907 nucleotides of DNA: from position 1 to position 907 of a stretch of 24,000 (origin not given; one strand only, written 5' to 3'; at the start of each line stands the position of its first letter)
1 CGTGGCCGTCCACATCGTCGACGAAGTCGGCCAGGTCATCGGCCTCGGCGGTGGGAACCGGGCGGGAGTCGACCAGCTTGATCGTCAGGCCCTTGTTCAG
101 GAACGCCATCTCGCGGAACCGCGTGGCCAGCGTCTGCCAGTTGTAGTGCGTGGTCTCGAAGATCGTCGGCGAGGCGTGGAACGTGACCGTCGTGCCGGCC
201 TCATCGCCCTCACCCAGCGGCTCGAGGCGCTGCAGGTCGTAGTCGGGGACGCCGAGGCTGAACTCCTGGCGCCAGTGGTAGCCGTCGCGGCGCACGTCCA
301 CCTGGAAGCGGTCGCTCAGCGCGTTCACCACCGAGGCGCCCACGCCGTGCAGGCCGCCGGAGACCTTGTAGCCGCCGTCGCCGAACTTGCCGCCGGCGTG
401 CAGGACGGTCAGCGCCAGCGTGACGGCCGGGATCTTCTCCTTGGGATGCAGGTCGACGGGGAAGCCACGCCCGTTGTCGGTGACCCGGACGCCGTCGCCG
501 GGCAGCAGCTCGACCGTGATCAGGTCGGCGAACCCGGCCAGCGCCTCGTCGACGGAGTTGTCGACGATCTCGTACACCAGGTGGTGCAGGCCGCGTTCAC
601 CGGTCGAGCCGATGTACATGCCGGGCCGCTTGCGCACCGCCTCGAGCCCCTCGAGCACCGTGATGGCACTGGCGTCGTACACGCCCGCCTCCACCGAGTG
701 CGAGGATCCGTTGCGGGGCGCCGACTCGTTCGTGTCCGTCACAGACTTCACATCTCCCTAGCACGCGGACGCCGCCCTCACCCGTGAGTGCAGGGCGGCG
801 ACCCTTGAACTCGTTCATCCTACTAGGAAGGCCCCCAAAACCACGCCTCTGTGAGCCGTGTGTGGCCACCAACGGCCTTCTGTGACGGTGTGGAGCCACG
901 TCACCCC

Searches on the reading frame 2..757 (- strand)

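Call 75: search_protein_families(library=pfam, proteins=[window:2-757:-], max_evalue=0.001)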
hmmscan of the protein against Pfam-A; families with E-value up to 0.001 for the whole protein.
window:2-757:- (252 aa): 1 family
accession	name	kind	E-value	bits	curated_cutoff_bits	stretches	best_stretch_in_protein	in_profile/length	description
PF02518.31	HATPase_c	-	2.9e-15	57.1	26.4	1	54-195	3-107/111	Histidine kinase-, DNA gyrase B-, and HSP90-like ATPase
